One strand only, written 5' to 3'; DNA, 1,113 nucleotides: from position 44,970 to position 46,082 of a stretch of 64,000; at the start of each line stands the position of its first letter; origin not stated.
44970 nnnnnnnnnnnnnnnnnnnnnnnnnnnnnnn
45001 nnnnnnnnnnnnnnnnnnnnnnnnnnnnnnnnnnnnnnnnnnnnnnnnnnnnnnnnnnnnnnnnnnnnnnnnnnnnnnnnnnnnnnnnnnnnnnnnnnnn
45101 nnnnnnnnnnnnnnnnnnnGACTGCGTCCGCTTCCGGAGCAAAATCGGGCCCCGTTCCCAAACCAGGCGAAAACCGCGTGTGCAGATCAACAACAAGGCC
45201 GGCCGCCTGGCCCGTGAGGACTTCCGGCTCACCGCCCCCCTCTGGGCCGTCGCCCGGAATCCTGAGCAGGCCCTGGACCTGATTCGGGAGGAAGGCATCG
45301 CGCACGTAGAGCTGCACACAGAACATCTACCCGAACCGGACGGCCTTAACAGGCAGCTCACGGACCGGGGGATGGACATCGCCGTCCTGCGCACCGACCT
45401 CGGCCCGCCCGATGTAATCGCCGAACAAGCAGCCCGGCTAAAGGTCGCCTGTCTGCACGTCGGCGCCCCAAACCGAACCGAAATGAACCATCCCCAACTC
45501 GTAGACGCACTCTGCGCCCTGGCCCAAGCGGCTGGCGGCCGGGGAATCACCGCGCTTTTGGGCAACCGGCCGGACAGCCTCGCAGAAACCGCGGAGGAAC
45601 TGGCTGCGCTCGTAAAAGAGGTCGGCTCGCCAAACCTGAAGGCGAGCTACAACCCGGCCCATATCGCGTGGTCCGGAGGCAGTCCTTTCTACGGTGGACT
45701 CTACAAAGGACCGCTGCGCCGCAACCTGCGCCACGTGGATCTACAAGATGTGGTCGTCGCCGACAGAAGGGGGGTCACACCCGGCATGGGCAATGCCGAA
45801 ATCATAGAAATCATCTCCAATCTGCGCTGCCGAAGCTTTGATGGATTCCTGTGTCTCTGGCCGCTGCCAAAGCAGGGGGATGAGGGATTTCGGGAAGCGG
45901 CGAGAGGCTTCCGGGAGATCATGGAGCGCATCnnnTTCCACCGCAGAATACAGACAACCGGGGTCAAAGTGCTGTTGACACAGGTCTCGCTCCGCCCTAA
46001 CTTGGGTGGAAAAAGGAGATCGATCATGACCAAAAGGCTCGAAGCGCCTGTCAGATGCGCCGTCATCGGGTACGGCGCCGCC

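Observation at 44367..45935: Unusual fusion of an AAC(3)-like N-acetyltransferase to a sugar-isomerase-type TIM barrel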

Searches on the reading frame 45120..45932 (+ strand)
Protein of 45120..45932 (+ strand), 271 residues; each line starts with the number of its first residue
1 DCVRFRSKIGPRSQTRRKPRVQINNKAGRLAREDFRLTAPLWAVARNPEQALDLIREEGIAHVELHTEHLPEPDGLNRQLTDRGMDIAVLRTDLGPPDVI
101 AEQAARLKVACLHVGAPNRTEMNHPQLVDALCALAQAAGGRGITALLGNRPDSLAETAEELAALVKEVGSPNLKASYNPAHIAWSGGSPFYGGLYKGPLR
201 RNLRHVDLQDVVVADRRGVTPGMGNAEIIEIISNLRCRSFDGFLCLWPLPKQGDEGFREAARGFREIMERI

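Call 11: search_solved_structures(query=window:45120-45932:+, max_evalue=1, show_alignments=3)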
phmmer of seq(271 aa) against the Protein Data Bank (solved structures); distinct sequences matched with E-value up to 1: 5.
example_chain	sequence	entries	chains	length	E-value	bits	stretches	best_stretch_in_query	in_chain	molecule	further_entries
3wqo_A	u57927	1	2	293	0.015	17.9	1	133-246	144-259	Uncharacterized protein MJ1311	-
8xix_A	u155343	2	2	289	0.017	17.7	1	128-259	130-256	D-tagatose 3-epimerase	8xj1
8xiv_A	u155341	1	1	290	0.017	17.7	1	128-259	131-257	D-tagatose 3-epimerase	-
3dx5_A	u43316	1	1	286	0.072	15.7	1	118-211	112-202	uncharacterized protein AsbF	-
3tva_A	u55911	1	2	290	0.45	13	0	112-211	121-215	Xylose isomerase domain protein TIM barrel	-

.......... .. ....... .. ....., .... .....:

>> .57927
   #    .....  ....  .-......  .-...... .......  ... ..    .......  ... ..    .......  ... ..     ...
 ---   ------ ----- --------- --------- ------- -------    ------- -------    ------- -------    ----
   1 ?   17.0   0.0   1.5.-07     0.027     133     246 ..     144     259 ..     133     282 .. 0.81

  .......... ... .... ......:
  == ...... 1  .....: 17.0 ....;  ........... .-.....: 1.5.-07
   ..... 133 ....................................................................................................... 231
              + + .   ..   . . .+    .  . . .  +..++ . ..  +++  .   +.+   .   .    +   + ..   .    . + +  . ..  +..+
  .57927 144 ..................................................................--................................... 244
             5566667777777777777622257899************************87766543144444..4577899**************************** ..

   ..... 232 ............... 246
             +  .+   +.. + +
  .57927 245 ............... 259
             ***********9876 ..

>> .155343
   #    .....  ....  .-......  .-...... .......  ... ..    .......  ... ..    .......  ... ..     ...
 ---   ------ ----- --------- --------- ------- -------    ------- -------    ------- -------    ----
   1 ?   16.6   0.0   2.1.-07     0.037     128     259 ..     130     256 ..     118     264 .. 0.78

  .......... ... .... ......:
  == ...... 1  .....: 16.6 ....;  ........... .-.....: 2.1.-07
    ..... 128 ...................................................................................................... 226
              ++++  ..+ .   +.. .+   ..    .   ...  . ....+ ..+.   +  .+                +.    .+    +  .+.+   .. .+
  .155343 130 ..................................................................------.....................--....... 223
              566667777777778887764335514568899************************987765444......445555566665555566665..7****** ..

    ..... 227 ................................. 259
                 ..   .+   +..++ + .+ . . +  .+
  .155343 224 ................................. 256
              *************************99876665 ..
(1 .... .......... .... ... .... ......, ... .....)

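Call 26: search_solved_structures(query=A2, max_evalue=1, show_alignments=5)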
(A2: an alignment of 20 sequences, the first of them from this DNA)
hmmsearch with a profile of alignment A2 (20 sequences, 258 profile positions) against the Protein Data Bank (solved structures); distinct sequences matched with E-value up to 1: 43.
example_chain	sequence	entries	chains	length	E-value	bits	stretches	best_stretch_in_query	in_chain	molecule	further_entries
3tva_A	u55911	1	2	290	5.2e-12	49.3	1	68-202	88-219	Xylose isomerase domain protein TIM barrel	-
8z1i_A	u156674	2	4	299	5.1e-08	36.2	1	12-204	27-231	Art22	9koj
8bvk_A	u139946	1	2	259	9.9e-07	32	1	24-181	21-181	Xylose isomerase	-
3dx5_A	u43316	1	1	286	2e-06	31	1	27-177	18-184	uncharacterized protein AsbF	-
4ovx_A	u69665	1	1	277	3.1e-06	30.3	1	26-159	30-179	Xylose isomerase domain protein TIM barrel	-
3wqo_A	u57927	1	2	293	5.3e-06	29.6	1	83-256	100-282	Uncharacterized protein MJ1311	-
7uek_A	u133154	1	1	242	6.2e-06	29.3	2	22-135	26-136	OT3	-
8tcs_D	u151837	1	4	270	4.7e-05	26.5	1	23-143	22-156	Xylose isomerase-like TIM barrel domain-containing protein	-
8tcd_B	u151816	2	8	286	4.9e-05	26.4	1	23-143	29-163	Sugar phosphate isomerase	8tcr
4kw2_A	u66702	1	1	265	0.00061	22.8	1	51-235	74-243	Uncharacterized protein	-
1i60_A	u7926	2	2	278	0.00082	22.4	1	30-175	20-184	IOLI PROTEIN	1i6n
3p6l_A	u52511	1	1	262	0.0013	21.7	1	27-238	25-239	Sugar phosphate isomerase/epimerase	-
3lop_A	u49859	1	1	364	0.0037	20.3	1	21-106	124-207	Substrate binding periplasmic protein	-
1yx1_A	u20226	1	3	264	0.0052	19.8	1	26-164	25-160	hypothetical protein PA2260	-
5tnv_A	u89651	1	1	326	0.0089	19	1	28-162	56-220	AP endonuclease, family protein 2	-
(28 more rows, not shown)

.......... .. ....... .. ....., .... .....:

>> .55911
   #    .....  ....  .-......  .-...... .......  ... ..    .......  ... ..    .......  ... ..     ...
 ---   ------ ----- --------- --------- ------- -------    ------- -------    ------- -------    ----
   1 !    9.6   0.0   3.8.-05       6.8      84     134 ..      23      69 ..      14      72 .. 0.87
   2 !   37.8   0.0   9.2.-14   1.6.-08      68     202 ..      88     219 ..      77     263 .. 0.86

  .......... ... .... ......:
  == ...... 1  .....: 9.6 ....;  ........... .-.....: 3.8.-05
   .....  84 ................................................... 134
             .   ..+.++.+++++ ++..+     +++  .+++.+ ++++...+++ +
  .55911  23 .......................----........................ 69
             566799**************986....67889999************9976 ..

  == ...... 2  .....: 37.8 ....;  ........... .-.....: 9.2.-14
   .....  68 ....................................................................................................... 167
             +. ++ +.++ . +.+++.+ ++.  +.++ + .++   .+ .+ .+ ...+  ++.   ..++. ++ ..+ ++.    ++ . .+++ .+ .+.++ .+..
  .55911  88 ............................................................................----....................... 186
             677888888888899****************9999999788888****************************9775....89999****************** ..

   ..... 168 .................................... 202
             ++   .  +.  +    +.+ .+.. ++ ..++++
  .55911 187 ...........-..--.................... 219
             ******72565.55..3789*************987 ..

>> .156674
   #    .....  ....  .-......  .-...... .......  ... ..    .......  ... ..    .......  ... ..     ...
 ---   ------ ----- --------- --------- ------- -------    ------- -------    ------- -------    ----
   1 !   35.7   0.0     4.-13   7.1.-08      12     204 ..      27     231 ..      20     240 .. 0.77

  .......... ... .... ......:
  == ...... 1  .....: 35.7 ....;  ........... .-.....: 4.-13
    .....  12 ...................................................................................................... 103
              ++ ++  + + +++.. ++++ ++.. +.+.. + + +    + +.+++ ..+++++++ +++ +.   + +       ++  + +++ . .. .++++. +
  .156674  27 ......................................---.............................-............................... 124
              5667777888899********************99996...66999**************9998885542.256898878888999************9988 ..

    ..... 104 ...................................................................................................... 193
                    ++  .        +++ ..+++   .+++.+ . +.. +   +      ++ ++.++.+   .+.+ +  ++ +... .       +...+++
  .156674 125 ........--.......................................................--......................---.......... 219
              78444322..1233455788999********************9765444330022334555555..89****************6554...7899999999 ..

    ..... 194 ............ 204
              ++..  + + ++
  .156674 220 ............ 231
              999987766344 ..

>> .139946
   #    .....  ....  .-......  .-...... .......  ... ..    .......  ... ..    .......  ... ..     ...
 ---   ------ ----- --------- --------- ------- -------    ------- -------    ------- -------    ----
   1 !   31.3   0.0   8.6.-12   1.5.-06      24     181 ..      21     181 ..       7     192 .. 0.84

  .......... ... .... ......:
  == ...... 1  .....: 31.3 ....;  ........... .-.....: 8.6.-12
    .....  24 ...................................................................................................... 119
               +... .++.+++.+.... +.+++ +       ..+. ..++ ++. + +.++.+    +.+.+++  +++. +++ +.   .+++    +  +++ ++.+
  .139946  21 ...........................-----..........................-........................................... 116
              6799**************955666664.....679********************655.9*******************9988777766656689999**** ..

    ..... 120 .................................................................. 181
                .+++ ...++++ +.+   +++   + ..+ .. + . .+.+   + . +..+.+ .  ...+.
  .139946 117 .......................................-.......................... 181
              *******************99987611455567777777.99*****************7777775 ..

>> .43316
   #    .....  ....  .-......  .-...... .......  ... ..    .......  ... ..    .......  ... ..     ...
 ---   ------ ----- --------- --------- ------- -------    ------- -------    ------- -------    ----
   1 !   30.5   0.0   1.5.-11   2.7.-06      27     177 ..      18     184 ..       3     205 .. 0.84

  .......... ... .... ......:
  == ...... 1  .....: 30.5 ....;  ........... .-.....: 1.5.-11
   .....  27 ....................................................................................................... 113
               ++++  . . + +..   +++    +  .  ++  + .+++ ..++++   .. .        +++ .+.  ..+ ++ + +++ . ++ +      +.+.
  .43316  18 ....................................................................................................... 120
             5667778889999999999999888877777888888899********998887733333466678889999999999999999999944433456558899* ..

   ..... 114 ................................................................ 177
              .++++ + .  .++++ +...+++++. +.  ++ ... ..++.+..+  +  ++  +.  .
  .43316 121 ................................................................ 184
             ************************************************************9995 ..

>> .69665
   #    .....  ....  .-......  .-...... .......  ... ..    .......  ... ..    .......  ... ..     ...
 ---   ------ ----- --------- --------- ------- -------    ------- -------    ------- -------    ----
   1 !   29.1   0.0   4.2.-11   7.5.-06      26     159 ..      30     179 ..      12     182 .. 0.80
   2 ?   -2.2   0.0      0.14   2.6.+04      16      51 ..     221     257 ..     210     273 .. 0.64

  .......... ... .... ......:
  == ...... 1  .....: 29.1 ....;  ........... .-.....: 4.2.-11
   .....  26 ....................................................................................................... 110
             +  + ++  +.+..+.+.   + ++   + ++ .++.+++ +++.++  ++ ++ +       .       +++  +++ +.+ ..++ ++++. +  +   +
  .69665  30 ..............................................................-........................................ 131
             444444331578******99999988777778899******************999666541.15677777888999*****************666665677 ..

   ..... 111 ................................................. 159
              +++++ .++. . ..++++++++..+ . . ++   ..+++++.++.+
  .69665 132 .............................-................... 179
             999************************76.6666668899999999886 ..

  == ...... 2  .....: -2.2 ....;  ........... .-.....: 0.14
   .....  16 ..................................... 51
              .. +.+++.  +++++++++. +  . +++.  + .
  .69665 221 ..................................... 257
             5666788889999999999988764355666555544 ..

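Call 35: predict_structure(alignment_id=A2)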
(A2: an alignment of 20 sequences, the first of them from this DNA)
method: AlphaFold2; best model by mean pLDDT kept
length: 245 residues; sequences in the alignment: 20
mean_pLDDT: 95.7   pTM: 0.93
mean pLDDT of the five models: 95.7, 95.1, 94.8, 94.7, 94.4
residues with pLDDT >= 90: 228; 70-90: 15; 50-70: 2; < 50: 0
segments of 3 or more residues with pLDDT < 50: none
pLDDT, mean of each block of 10 residues (from residue 1): 84 97 97 97 91 96 97 97 97 96 98 98 96 97 98 96 90 94 97 97 97 97 94 98 95
secondary structure, 60 per line:
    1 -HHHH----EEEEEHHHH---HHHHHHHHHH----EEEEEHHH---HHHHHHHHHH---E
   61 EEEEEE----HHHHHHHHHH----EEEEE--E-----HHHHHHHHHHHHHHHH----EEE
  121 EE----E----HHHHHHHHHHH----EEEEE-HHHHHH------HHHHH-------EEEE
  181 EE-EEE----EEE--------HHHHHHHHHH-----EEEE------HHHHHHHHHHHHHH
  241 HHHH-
elements in order: H2-5 E10-14 H15-18 H22-31 E36-40 H47-56 E60-66 H71-80 E85-89 H98-113 E118-122 H132-142 E147-151 H153-158 H165-169 E177-182 E184-186 E191-193 H202-211 E217-220 H227-244

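Call 50: search_protein_representatives(alignment_id=A2)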
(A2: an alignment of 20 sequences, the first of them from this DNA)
Query: 20 sequences, 258 profile positions. Proteins with E-value up to 0.001 (for the whole library): 6346; up to 1e-10: 1050; up to 1e-30: 105. The best 150 are listed.
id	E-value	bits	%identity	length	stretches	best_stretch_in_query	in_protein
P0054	4.3e-77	275.7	-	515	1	1-258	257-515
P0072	1.0e-76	274.5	-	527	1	1-258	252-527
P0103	2.0e-75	270.2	-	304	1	1-258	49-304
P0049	1.5e-68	247.8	-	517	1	5-258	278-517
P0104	2.0e-65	237.5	-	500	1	1-258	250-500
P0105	2.9e-65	236.9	-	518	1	1-258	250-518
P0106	5.9e-65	235.9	-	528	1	1-258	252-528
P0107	3.7e-64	233.3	-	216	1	41-258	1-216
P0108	6.2e-64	232.6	-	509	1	1-258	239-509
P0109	2.6e-61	224.0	-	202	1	56-258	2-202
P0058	3.3e-61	223.7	-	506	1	1-258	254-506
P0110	1.4e-60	221.6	-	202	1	56-258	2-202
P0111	2.6e-60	220.7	-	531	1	1-258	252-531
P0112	2.3e-58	214.4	-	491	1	1-258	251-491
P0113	6.4e-58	212.9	-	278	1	1-258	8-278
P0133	5.0e-47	177.2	-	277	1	15-258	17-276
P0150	3.7e-41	157.9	-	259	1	15-256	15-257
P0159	8.2e-39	150.3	-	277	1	11-257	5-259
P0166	3.3e-38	148.3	-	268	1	13-257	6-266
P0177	1.8e-35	139.3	-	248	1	16-258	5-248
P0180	2.8e-35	138.7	-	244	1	25-255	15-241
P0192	7.3e-34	134.0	-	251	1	6-257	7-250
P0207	1.4e-30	123.3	-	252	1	28-258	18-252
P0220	1.9e-29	119.5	-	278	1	15-256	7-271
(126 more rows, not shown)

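Call 52: find_encoding_contigs(protein=P0177, flank=5000, max_places=5)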
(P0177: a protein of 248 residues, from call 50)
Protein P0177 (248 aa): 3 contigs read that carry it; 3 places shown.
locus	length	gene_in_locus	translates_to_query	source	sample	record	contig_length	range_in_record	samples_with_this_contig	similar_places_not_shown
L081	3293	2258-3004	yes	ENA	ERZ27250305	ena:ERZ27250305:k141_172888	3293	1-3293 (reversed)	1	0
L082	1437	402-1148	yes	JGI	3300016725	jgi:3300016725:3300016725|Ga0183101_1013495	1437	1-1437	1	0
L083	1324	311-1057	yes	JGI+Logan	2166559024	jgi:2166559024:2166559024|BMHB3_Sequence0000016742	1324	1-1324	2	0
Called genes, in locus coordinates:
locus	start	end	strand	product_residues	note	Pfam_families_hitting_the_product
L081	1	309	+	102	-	?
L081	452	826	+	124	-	PF00392:GntR, PF13730:HTH_36 (faint)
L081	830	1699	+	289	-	PF00005:ABC_tran, PF13304:AAA_21 (weak)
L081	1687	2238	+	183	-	PF13346:ABC2_membrane_5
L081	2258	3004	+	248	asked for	PF01261:AP_endonuc_2 (faint)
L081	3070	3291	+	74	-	?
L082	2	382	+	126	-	?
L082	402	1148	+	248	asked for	PF01261:AP_endonuc_2 (faint)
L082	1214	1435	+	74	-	?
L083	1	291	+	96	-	?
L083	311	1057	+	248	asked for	PF01261:AP_endonuc_2 (faint)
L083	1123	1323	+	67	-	?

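Call 53: find_encoding_contigs(protein=P0150, flank=5000, max_places=5)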
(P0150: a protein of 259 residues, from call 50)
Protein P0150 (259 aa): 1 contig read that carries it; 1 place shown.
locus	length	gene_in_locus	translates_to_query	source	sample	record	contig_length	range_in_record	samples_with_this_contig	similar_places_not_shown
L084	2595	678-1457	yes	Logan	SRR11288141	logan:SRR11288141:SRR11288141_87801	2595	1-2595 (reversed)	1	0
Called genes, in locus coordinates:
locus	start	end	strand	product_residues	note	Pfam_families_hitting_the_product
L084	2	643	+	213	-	?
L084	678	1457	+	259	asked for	PF01261:AP_endonuc_2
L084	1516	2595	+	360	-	?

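Call 54: search_protein_families(library=pfam, proteins=[L084:2-643:+, L084:1516-2595:+, L081:3070-3291:+, L082:2-382:+, P0150, P0177, P0133, P0166, P0220], max_evalue=0.01)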
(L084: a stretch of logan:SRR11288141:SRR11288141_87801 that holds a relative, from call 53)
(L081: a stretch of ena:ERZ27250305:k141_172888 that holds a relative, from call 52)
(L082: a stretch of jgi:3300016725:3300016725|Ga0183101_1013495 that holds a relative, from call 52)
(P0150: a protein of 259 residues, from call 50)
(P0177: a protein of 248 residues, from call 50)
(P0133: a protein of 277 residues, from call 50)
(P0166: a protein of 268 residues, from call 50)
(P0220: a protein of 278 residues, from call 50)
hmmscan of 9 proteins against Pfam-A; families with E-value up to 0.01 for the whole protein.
L084:2-643:+ (213 aa): 1 family
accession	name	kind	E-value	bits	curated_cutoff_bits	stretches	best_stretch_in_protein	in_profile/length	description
PF02522.19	Antibiotic_NAT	-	5.6e-40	137.8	25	1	2-158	72-231/232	Aminoglycoside 3-N-acetyltransferase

L084:1516-2595:+ (360 aa): 1 family
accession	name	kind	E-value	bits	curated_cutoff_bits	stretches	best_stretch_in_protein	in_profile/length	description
PF01522.26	Polysacc_deac_1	-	8.2e-05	23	23.1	1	250-346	6-102/124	Polysaccharide deacetylase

L081:3070-3291:+ (74 aa): 0 families

L082:2-382:+ (126 aa): 0 families

P0150 (259 aa): 1 family
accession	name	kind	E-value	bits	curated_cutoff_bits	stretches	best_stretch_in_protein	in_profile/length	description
PF01261.30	AP_endonuc_2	-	4.2e-14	53.3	31.1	1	29-247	2-241/249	Xylose isomerase-like TIM barrel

P0177 (248 aa): 1 family
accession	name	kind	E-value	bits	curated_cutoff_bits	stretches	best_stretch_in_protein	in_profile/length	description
PF01261.30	AP_endonuc_2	-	8.6e-07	29.3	31.1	1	21-241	2-246/249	Xylose isomerase-like TIM barrel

P0133 (277 aa): 1 family
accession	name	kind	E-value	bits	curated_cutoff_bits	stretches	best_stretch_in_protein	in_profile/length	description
PF01261.30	AP_endonuc_2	-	2.8e-22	80.1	31.1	1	32-253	1-229/249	Xylose isomerase-like TIM barrel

P0166 (268 aa): 1 family
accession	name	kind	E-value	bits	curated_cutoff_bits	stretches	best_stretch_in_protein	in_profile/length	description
PF01261.30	AP_endonuc_2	-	8.3e-12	45.8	31.1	1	27-244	5-229/249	Xylose isomerase-like TIM barrel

P0220 (278 aa): 1 family
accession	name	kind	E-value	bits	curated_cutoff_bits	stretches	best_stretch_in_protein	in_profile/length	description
PF01261.30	AP_endonuc_2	-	1.5e-21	77.6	31.1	1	23-268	2-248/249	Xylose isomerase-like TIM barrel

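Call 55: find_encoding_contigs(protein=P0133, flank=5000, max_places=4)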
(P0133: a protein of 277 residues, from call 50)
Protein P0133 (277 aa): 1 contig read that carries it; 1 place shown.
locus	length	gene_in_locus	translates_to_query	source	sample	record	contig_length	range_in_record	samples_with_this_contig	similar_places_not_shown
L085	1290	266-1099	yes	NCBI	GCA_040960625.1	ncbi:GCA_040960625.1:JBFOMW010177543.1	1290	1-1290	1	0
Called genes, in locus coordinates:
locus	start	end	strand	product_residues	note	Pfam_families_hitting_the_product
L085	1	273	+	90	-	?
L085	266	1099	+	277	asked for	PF01261:AP_endonuc_2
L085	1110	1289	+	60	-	?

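Call 56: find_encoding_contigs(protein=P0166, flank=5000, max_places=4)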
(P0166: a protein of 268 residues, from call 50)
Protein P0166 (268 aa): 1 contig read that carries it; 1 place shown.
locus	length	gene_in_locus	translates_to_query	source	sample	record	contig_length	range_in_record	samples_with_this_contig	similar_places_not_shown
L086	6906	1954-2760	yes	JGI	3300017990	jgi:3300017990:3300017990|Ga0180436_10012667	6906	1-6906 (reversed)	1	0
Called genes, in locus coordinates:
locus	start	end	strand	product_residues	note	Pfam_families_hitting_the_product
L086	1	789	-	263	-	?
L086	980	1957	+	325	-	PF02522:Antibiotic_NAT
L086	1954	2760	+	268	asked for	PF01261:AP_endonuc_2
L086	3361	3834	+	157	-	PF01281:Ribosomal_L9_N, PF03948:Ribosomal_L9_C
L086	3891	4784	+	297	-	PF13413:HTH_25, PF13464:RodZ_C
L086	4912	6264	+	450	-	PF00919:UPF0004, PF04055:Radical_SAM, PF01938:TRAM (weak), PF18693:TRAM_2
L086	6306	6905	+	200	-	?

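Call 69: find_encoding_contigs(protein=P0159, flank=4000, max_places=3)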
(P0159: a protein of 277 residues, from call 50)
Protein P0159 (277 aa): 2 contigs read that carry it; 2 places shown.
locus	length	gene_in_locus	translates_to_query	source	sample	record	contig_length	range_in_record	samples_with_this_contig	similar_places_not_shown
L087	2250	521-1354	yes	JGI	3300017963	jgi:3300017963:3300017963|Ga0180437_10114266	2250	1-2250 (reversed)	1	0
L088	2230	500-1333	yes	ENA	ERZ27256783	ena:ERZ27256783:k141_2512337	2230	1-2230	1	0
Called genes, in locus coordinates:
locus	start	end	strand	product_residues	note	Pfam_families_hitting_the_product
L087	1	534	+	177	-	?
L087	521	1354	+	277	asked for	PF01261:AP_endonuc_2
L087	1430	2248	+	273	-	?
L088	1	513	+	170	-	?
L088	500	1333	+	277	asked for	PF01261:AP_endonuc_2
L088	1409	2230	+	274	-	?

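Call 70: find_encoding_contigs(protein=P0192, flank=4000, max_places=3)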
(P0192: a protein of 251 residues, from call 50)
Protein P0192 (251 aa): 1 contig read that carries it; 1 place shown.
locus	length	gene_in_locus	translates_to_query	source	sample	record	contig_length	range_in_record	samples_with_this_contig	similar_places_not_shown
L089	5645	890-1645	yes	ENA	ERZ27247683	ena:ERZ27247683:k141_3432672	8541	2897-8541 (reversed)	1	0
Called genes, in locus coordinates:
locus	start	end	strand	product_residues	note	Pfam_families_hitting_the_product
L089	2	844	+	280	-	?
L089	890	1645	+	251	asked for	PF01261:AP_endonuc_2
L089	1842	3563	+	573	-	-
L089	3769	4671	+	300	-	PF02737:3HCDH_N, PF00725:3HCDH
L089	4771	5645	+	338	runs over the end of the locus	PF01144:CoA_trans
